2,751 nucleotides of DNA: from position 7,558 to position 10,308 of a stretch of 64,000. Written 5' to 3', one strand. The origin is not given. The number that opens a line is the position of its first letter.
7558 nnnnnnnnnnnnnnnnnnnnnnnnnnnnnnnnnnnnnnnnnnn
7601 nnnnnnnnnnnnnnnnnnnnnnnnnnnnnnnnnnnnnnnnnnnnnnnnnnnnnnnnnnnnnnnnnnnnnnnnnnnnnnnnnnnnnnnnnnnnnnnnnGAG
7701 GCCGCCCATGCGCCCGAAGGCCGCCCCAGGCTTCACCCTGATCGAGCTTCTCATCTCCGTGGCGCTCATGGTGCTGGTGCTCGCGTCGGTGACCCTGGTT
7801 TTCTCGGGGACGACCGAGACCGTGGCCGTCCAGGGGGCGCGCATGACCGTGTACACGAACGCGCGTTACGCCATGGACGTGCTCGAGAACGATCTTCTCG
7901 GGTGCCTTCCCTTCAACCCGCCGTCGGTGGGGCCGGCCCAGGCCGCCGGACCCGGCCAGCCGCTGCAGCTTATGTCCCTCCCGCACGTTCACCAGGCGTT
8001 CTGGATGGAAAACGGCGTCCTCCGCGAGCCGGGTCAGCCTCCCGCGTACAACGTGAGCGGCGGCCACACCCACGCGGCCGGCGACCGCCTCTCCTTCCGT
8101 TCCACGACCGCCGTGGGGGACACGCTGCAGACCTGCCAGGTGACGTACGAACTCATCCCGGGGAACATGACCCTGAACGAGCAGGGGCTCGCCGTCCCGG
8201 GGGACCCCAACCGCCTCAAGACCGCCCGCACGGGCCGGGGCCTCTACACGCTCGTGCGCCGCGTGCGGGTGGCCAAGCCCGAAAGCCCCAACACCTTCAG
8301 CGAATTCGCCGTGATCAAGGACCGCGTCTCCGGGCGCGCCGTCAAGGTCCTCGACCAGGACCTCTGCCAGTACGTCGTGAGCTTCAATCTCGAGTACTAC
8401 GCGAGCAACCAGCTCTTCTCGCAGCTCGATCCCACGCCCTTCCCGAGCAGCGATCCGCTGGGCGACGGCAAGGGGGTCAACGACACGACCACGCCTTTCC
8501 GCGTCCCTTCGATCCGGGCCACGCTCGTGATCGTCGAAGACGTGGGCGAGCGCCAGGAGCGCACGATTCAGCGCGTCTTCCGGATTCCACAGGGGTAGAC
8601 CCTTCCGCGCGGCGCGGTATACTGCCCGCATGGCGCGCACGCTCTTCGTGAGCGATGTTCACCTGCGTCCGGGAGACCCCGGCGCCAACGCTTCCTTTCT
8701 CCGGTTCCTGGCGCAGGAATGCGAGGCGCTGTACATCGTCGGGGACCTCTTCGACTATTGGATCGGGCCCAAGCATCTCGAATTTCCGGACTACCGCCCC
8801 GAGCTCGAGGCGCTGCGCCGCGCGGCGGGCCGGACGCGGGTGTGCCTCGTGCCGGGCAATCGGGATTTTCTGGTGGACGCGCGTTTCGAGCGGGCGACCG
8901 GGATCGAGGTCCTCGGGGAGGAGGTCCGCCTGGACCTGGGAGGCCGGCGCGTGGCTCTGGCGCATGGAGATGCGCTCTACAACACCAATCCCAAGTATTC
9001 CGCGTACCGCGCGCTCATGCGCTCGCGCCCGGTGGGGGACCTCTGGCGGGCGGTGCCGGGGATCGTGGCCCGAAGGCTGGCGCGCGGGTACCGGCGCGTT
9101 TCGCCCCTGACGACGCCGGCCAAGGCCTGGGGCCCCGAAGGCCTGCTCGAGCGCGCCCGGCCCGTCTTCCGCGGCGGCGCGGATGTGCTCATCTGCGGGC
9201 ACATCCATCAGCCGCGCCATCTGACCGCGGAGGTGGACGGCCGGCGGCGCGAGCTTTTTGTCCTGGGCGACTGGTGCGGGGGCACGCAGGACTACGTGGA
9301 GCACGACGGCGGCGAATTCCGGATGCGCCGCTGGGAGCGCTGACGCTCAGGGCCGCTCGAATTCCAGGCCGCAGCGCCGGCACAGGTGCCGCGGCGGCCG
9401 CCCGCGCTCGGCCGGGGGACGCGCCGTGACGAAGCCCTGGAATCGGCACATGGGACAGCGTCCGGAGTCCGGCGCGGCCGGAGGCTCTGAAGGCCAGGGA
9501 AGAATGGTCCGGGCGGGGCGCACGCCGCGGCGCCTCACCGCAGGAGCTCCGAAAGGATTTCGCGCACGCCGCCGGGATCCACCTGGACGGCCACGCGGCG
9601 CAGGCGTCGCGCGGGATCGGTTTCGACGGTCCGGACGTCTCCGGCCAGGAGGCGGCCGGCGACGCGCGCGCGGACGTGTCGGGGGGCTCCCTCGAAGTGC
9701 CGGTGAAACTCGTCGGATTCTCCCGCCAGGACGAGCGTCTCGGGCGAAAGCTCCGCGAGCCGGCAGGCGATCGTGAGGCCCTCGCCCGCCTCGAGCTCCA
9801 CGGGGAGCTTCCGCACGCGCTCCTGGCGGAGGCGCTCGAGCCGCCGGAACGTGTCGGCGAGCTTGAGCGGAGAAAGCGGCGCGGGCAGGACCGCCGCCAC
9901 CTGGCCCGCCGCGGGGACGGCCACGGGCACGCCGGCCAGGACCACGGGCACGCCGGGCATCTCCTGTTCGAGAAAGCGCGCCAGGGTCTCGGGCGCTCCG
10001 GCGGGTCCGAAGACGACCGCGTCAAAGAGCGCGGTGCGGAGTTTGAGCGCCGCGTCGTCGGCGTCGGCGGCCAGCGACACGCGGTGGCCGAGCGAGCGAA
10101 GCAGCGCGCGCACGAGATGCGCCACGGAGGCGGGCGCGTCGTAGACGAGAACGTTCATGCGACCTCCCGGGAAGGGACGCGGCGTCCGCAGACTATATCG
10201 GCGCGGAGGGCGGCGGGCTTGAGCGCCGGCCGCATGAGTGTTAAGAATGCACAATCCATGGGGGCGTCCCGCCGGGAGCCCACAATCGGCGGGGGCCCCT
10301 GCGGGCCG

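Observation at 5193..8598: Five consecutive prepilin-type (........) pseudopilin genes with no cognate secretin, ATPase or platform genes in the window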

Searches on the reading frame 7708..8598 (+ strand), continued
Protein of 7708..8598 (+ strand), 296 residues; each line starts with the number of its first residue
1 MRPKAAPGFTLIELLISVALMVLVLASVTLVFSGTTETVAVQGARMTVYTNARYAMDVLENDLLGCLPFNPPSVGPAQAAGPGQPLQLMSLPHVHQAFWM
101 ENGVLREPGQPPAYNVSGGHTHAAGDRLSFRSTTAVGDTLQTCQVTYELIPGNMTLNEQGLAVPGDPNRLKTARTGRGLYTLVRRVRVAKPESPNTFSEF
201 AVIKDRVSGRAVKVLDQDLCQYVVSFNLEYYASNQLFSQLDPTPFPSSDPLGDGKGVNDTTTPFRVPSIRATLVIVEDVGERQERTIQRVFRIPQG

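Call 83: list_cluster_members(proteins=[P0249, P0254, P0259, P0263, P0270, P0283, P0292, P0366, P0387, P0272])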
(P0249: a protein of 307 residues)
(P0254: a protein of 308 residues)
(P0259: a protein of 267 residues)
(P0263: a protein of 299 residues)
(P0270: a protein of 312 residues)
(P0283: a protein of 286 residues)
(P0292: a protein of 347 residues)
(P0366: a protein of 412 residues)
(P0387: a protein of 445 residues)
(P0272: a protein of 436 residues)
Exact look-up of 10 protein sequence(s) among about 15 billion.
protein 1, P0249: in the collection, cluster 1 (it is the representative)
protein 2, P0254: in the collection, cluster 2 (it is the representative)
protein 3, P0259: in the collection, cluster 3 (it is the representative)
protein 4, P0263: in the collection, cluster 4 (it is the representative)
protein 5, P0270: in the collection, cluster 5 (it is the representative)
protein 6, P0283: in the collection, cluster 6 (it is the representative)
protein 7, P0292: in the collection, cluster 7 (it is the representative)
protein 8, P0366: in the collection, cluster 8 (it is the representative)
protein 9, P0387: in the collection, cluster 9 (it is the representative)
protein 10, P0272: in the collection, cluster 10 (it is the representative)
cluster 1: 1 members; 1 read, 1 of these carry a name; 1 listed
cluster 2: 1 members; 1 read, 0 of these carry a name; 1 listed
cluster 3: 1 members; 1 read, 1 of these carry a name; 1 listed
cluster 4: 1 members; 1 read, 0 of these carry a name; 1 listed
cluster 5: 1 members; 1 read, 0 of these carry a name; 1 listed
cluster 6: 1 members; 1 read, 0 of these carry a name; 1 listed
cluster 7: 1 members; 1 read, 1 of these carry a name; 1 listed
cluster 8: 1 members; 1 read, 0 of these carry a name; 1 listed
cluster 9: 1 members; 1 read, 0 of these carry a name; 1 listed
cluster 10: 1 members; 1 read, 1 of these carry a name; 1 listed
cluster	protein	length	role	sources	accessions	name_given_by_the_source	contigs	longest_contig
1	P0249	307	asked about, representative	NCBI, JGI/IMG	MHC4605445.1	MAG: PilW family protein [Planctomycetota bacterium] | prepilin-type N-terminal cleavage/methylation domain-containing protein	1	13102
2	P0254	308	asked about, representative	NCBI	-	-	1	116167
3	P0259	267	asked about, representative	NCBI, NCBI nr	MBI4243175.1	MAG: type II secretion system protein [Planctomycetes bacterium] | type II secretion system protein [Planctomycetota bacterium]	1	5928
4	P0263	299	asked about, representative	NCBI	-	-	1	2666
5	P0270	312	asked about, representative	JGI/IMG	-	-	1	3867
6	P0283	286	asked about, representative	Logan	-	-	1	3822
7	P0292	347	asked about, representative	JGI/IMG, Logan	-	prepilin-type N-terminal cleavage/methylation domain-containing protein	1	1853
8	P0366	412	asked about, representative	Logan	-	-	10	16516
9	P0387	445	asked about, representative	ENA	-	-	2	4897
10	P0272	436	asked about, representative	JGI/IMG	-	hypothetical protein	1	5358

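Call 91: search_protein_families(library=pfam, proteins=[L045:2-907:+, L045:1138-2289:+, L045:2334-4661:+, L045:4759-5997:+, L045:6061-6900:+, L045:6901-7563:+, L045:7581-8357:+, L045:8375-9253:+, L045:9250-10329:+, L033:2483-4258:+], max_evalue=0.001)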
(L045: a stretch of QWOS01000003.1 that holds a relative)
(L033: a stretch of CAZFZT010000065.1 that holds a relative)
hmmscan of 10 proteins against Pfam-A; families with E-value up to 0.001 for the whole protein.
L045:2-907:+ (301 aa): 3 families
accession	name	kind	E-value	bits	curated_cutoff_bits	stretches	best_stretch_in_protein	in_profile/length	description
PF00437.27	T2SSE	-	6.9e-88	295.2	24.9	1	1-265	121-369/370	Type II/IV secretion system protein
PF25199.1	nSTAND_NTPase5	-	0.00019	21.7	34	1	19-58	38-78/145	Novel STAND NTPase 5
PF13191.12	AAA_16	-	0.00044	21.2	32.6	1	19-70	17-64/167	AAA ATPase domain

L045:1138-2289:+ (383 aa): 4 families
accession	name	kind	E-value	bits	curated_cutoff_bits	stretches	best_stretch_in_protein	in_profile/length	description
PF00437.27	T2SSE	-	8.2e-53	179.8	24.9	1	12-281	11-280/370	Type II/IV secretion system protein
PF13401.12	AAA_22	-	8.5e-05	23.3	27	1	132-169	4-40/130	AAA domain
PF13604.12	AAA_30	-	0.00017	21.8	27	1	123-166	8-50/191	AAA domain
PF13191.12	AAA_16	-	0.00033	21.7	32.6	1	131-181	23-64/167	AAA ATPase domain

L045:2334-4661:+ (775 aa): 2 families
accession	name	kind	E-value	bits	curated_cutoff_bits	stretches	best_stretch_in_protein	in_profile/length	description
PF00437.27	T2SSE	-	6.3e-135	450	24.9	1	385-769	2-370/370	Type II/IV secretion system protein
PF05157.20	MshEN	-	1.1e-13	51.4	23.1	1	263-350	1-88/90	MshEN domain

L045:4759-5997:+ (412 aa): 1 family
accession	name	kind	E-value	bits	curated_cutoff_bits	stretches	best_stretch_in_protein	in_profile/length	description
PF00482.28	T2SSF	-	2.9e-65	218.3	25.2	2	77-200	1-125/125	Type II secretion system (T2SS), protein F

L045:6061-6900:+ (279 aa): 1 family
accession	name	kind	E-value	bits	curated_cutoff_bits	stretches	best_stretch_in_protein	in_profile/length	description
PF07963.17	N_methyl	-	1.8e-08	34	21.2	1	9-32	3-26/27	Prokaryotic N-terminal methylation motif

L045:6901-7563:+ (220 aa): 1 family
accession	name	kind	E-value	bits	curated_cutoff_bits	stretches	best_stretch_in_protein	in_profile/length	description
PF07963.17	N_methyl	-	6.2e-07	29.2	21.2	1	18-41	3-26/27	Prokaryotic N-terminal methylation motif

L045:7581-8357:+ (258 aa): 1 family
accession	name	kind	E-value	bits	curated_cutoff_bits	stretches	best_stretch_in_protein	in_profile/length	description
PF07963.17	N_methyl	-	0.00014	21.7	21.2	1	8-30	4-26/27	Prokaryotic N-terminal methylation motif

L045:8375-9253:+ (292 aa): 1 family
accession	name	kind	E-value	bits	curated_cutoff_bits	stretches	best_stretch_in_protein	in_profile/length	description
PF07963.17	N_methyl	-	0.00018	21.3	21.2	1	8-32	2-26/27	Prokaryotic N-terminal methylation motif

L045:9250-10329:+ (360 aa): 1 family
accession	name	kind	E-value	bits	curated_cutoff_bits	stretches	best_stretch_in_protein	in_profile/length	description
PF07963.17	N_methyl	-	5.2e-05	23.1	21.2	1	10-34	2-26/27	Prokaryotic N-terminal methylation motif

L033:2483-4258:+ (591 aa): 6 families
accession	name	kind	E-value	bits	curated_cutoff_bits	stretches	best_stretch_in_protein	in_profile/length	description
PF00437.27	T2SSE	-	2.1e-142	474.6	24.9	1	201-585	2-370/370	Type II/IV secretion system protein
PF05157.20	MshEN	-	6.5e-12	45.7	23.1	1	80-167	2-88/90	MshEN domain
PF13401.12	AAA_22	-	9.9e-05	23.1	27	1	340-378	4-45/130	AAA domain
PF25199.1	nSTAND_NTPase5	-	0.00014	22.2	34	1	338-385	38-86/145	Novel STAND NTPase 5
PF13604.12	AAA_30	-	0.00019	21.6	27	0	330-365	7-42/191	AAA domain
PF13191.12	AAA_16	-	0.00051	21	32.6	0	326-381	5-63/167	AAA ATPase domain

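Call 92: search_protein_families(library=pfam, proteins=[L033:4324-5613:+, L033:5661-6791:+, L033:6788-7657:+, L033:7654-8535:+, L033:8532-9866:+, L033:9866-11719:+, L032:155-1870:+, L032:1642-3093:+, L032:3104-3517:+, L032:3483-4034:+], max_evalue=0.001)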
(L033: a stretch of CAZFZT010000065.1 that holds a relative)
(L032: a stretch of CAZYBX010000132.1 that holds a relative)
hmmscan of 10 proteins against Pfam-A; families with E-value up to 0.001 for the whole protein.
L033:4324-5613:+ (429 aa): 1 family
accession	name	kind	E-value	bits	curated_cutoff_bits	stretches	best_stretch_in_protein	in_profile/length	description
PF00482.28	T2SSF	-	1.4e-65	219.4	25.2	2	83-206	1-125/125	Type II secretion system (T2SS), protein F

L033:5661-6791:+ (376 aa): 1 family
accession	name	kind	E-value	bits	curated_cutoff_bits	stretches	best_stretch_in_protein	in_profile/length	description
PF07963.17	N_methyl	-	4.7e-05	23.2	21.2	1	49-73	2-26/27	Prokaryotic N-terminal methylation motif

L033:6788-7657:+ (289 aa): 1 family
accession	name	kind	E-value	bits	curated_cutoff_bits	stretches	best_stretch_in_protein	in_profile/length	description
PF07963.17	N_methyl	-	1.3e-05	25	21.2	1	17-41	2-26/27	Prokaryotic N-terminal methylation motif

L033:7654-8535:+ (293 aa): 1 family
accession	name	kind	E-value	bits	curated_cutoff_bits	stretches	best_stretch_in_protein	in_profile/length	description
PF07963.17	N_methyl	-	7.8e-05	22.5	21.2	1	10-30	5-25/27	Prokaryotic N-terminal methylation motif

L033:8532-9866:+ (444 aa): 1 family
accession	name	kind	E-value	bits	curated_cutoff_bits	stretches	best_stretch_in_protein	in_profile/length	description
PF07963.17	N_methyl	-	9.5e-05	22.3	21.2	1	13-36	2-25/27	Prokaryotic N-terminal methylation motif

L033:9866-11719:+ (617 aa): 1 family
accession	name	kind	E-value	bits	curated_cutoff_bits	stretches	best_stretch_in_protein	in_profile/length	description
PF07963.17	N_methyl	-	9.9e-07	28.5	21.2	1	47-71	2-26/27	Prokaryotic N-terminal methylation motif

L032:155-1870:+ (571 aa): 6 families
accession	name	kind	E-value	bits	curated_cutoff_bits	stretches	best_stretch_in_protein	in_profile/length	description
PF00437.27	T2SSE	-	1.6e-132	442.1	24.9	1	178-563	3-370/370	Type II/IV secretion system protein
PF05157.20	MshEN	-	6.5e-22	77.8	23.1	1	61-146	1-87/90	MshEN domain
PF13401.12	AAA_22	-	3.1e-05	24.8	27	0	317-354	4-41/130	AAA domain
PF25199.1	nSTAND_NTPase5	-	0.00037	20.8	34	1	312-361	35-85/145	Novel STAND NTPase 5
PF13191.12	AAA_16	-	0.00043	21.3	32.6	1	309-355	15-59/167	AAA ATPase domain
PF01637.24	ATPase_2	-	0.00047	20.5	33.2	1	307-372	8-74/225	ATPase domain predominantly from Archaea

L032:1642-3093:+ (483 aa): 1 family
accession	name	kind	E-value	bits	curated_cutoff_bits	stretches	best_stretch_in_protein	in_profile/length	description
PF00482.28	T2SSF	-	9.3e-61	203.8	25.2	2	149-272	1-125/125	Type II secretion system (T2SS), protein F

L032:3104-3517:+ (137 aa): 2 families
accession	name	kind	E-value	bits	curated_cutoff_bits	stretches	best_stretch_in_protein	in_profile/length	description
PF08334.16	T2SSG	-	3.3e-30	104.8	21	1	30-132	2-108/108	Type II secretion system (T2SS), protein G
PF07963.17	N_methyl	-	3.8e-08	33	21.2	1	1-26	1-26/27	Prokaryotic N-terminal methylation motif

L032:3483-4034:+ (183 aa): 1 family
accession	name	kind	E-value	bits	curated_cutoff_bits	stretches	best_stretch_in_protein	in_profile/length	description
PF07963.17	N_methyl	-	1.5e-05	24.8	21.2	1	16-36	5-25/27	Prokaryotic N-terminal methylation motif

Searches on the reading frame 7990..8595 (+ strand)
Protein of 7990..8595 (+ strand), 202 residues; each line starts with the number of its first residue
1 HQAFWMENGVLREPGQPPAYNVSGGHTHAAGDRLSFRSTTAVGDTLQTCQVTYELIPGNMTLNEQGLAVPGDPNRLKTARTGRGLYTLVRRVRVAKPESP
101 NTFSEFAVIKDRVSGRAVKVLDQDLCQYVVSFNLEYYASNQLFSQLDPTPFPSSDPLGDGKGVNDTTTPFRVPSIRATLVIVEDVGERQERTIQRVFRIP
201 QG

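Call 80: find_related_loci(query=A6, collection=metagenome_contigs, flank=10000)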
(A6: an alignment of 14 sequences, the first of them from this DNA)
Query A6 (202 aa) in metagenome_contigs; peptide patterns used: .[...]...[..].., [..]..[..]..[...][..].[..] (x = any residue, [..] = any of these).
141 stretches matched a pattern; 41 encode a relative of the query (tblastn E <= 1e-3); 41 distinct loci.
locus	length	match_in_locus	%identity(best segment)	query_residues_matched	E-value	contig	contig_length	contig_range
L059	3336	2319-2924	93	1-202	5e-132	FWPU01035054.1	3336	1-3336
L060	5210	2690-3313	65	1-202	2e-91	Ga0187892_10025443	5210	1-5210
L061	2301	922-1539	59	2-201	2e-77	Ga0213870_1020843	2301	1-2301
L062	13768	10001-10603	56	2-201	3e-74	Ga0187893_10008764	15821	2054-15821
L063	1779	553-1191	51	2-202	2e-67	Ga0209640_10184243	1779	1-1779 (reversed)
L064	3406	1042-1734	50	2-201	3e-60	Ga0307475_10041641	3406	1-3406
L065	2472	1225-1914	49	2-201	2e-60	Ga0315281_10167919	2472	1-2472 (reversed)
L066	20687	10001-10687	48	2-201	5e-60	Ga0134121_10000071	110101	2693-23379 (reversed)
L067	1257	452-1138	47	2-201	1e-62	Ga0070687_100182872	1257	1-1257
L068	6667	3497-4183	50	2-201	7e-59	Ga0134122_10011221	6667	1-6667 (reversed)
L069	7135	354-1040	48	2-201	7e-59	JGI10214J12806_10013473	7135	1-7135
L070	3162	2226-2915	49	2-201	2e-58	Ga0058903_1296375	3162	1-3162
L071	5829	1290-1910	49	2-200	5e-58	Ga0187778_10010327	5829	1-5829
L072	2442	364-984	47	2-200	3e-58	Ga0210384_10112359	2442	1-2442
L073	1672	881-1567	48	2-200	1e-59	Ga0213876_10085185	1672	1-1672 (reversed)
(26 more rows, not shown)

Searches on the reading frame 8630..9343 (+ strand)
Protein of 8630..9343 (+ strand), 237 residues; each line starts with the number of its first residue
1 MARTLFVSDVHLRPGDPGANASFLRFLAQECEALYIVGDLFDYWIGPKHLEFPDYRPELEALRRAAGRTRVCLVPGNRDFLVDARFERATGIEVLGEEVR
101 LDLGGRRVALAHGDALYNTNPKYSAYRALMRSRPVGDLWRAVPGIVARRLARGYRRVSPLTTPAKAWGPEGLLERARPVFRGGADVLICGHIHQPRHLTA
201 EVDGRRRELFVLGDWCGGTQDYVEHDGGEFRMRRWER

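Call 8: search_protein_families(library=pfam, proteins=[window:8630-9343:+], max_evalue=0.01)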
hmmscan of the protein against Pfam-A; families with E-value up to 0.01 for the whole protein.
window:8630-9343:+ (237 aa): 2 families
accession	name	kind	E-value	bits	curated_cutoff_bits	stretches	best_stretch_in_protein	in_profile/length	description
PF12850.12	Metallophos_2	-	9.3e-11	42.4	27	1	5-123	4-98/154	Calcineurin-like phosphoesterase superfamily domain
PF00149.33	Metallophos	-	1e-10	42.8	21.5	1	3-195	2-191/191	Calcineurin-like phosphoesterase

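Call 57: search_protein_families(library=ncbifam, proteins=[window:8630-9343:+], max_evalue=0.01)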
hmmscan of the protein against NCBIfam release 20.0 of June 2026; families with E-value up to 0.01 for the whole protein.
window:8630-9343:+ (237 aa): 5 families
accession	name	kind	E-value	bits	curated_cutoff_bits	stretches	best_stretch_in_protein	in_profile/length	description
NF003743.0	PRK05340.1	equivalog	4.4e-41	140.6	134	1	2-230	2-234/242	UDP-2,3-diacylglucosamine diphosphatase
TIGR01854.1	lipid_A_lpxH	equivalog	1.1e-36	126.3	190.35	1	4-216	1-218/231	UDP-2,3-diacylglucosamine diphosphatase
NF006988.0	PRK09453.1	equivalog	6.6e-05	22.8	117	1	4-119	3-111/183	phosphodiesterase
TIGR04123.1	P_estr_lig_assc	hypoth_equivalog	0.0002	20.8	150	0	30-101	64-128/207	ligase-associated DNA damage response endonuclease PdeM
TIGR00040.1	yfcE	subfamily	0.0024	17.9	56.25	0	182-196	105-119/158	YfcE family phosphodiesterase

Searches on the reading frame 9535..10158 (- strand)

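Call 8: search_protein_families(library=pfam, proteins=[window:9535-10158:-], max_evalue=0.01)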
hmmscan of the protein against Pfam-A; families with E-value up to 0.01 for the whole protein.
window:9535-10158:- (207 aa): 1 family
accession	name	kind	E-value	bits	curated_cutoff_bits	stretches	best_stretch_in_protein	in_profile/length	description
PF06490.17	FleQ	-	0.0073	17.1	22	0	3-106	2-105/108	Flagellar regulatory protein FleQ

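Call 57: search_protein_families(library=ncbifam, proteins=[window:9535-10158:-], max_evalue=0.01)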
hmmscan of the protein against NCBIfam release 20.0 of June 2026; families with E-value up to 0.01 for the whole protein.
window:9535-10158:- (207 aa): 1 family
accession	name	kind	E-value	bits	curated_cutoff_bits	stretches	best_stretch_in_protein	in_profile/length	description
NF007689.0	PRK10365.1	equivalog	0.0053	15.6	760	1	2-49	7-54/441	sigma-54-dependent response regulator transcription factor ZraR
